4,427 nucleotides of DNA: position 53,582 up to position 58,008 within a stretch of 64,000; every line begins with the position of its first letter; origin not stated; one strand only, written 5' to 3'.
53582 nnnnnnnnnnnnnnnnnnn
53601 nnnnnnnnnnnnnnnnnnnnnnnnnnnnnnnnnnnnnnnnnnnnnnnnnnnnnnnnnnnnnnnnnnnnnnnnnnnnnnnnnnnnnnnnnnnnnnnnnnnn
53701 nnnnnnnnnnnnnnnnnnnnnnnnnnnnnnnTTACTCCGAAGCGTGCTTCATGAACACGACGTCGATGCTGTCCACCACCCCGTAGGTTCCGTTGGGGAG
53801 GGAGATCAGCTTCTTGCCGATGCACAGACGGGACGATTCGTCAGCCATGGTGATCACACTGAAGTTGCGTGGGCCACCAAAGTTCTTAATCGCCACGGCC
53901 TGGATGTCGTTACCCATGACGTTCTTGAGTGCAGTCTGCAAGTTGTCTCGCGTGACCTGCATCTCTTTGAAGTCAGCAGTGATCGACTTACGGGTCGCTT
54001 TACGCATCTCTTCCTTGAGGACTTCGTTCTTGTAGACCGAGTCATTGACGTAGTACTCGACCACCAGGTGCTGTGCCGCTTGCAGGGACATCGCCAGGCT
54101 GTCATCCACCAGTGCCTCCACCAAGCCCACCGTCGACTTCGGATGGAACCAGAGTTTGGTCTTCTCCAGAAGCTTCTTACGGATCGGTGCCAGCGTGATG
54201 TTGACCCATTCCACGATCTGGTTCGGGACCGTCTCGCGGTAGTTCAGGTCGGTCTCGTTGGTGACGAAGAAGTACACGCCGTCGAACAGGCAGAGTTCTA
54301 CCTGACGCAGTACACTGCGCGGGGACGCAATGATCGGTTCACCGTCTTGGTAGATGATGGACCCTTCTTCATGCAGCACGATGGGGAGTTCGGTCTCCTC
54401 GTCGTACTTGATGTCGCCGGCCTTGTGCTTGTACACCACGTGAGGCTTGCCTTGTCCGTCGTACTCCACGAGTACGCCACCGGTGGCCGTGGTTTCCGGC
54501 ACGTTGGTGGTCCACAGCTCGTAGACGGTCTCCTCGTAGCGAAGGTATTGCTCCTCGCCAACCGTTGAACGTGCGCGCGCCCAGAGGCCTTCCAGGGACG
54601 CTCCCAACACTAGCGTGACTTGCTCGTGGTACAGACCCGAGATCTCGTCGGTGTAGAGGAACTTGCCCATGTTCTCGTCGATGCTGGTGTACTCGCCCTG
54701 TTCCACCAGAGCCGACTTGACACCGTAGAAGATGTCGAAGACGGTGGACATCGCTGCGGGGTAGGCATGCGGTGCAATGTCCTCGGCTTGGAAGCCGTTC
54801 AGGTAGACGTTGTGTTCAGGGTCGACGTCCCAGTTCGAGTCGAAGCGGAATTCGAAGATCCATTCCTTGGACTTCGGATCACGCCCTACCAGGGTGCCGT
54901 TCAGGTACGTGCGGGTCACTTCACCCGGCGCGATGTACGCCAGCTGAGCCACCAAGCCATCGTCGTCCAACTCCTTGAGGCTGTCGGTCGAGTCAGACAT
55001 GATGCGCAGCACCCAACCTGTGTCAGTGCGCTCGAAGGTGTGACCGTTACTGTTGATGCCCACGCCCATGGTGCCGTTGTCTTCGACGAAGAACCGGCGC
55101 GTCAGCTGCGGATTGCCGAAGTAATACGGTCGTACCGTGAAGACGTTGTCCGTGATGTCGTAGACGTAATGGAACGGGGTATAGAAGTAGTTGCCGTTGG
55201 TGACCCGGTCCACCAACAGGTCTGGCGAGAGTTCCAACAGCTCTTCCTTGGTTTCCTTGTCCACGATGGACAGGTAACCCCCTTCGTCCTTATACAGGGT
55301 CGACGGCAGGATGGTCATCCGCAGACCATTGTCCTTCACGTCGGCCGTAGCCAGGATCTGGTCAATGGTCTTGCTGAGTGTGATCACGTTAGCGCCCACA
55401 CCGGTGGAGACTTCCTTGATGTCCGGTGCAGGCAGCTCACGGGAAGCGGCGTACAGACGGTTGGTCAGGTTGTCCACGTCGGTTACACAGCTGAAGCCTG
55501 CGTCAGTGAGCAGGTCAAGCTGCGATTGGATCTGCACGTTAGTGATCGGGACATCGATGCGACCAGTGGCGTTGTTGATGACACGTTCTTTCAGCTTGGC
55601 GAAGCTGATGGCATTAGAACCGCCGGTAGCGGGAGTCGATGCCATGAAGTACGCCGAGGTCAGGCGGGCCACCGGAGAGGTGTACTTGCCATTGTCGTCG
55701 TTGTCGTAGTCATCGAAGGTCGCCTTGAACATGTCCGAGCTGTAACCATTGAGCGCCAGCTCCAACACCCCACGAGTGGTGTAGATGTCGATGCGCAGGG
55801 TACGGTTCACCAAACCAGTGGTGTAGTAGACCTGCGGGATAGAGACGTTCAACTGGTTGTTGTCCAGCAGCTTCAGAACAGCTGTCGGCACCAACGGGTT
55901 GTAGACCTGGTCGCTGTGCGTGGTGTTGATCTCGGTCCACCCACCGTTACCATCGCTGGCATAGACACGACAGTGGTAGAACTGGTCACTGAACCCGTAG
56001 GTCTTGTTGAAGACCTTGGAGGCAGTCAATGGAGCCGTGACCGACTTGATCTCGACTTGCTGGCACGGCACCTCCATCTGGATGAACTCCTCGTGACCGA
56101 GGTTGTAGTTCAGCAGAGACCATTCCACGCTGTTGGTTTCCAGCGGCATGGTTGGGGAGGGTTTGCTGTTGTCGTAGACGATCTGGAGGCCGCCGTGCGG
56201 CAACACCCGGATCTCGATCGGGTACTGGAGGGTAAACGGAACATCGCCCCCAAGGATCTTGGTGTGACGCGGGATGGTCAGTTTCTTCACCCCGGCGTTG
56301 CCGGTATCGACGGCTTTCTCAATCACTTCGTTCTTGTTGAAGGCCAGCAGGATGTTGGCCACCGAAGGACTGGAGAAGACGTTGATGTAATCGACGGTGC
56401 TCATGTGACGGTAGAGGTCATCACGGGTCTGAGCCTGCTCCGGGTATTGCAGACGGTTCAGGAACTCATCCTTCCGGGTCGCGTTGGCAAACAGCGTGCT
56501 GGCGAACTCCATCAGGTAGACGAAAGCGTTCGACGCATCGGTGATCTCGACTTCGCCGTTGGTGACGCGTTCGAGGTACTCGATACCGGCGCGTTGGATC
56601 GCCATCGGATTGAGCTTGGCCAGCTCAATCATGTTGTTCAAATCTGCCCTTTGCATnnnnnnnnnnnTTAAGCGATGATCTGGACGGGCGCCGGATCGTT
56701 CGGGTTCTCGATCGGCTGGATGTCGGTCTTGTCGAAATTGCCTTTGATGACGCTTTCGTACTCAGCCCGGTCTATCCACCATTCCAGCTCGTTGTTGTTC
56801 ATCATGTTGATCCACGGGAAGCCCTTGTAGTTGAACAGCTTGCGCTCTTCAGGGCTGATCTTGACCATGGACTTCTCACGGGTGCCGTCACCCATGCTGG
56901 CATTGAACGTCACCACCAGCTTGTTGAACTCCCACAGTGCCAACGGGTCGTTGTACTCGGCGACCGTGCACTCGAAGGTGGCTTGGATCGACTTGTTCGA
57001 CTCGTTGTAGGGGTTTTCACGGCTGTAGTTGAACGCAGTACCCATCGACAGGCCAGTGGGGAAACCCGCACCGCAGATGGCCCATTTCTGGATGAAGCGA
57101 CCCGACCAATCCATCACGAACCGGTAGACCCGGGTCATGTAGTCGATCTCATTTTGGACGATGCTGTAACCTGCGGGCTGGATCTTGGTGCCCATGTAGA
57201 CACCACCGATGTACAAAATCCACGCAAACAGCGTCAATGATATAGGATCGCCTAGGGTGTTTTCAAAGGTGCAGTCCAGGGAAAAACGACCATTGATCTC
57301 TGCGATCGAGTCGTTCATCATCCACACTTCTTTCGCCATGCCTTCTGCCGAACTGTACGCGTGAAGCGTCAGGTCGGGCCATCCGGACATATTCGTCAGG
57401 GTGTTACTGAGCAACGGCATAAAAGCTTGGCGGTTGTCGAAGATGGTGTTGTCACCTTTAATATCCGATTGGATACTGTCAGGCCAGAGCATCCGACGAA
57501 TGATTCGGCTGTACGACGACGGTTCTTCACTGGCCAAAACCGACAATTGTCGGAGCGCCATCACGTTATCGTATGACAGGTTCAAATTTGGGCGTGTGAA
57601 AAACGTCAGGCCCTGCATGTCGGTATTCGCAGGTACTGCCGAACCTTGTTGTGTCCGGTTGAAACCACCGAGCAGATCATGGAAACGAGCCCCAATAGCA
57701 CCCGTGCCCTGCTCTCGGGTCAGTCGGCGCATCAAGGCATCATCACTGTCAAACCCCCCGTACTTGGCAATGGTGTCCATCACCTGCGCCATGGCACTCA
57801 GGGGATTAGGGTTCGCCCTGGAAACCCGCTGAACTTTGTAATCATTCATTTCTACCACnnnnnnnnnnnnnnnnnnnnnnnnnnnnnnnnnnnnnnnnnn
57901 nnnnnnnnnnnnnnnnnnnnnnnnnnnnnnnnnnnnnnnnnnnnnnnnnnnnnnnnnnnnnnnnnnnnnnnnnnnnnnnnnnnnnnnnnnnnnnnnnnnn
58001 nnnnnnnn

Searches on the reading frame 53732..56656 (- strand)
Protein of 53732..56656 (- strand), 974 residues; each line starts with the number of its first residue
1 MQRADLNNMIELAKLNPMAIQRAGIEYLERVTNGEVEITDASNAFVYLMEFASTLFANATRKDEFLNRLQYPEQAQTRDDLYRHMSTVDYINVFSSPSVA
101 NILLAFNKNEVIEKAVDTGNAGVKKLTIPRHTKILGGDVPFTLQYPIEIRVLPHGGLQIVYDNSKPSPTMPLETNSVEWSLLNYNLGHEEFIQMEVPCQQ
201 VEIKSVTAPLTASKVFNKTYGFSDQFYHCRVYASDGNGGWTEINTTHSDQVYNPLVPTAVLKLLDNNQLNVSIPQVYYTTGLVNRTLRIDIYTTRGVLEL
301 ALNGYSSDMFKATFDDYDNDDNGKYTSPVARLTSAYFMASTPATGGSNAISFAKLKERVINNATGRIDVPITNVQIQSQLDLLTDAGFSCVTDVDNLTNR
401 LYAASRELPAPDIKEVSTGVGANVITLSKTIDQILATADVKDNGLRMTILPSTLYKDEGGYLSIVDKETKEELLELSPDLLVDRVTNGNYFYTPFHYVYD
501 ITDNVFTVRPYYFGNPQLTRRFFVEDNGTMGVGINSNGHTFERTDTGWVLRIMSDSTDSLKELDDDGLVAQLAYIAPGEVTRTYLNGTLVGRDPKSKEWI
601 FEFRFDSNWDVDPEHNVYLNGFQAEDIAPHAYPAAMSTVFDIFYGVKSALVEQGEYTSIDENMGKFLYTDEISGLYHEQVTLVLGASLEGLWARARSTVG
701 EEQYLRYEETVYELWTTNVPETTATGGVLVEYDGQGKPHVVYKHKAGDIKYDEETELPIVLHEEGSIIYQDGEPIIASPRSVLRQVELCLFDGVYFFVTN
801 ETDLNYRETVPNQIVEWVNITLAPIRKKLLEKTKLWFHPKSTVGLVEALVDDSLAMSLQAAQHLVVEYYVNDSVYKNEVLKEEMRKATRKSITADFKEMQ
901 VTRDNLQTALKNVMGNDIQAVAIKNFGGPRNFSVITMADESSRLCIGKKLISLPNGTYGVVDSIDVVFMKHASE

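Call 12: search_protein_families(library=phrogs, proteins=[window:53732-56656:-], max_evalue=0.00001)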
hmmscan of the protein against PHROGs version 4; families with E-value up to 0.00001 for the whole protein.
window:53732-56656:- (974 aa): 1 family
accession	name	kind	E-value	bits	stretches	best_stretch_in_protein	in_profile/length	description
phrog_3248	-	unknown function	4.2e-293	975.8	1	4-973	4-967/970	-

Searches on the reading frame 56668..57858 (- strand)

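Call 12: search_protein_families(library=phrogs, proteins=[window:56668-57858:-], max_evalue=0.00001)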
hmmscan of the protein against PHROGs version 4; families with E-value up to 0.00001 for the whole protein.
window:56668-57858:- (396 aa): 2 families
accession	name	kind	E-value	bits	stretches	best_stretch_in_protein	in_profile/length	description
phrog_3196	-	unknown function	2.5e-105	353.4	1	42-375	20-353/356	-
phrog_21400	-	head and packaging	1.9e-12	48.1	1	83-316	35-245/310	virion structural protein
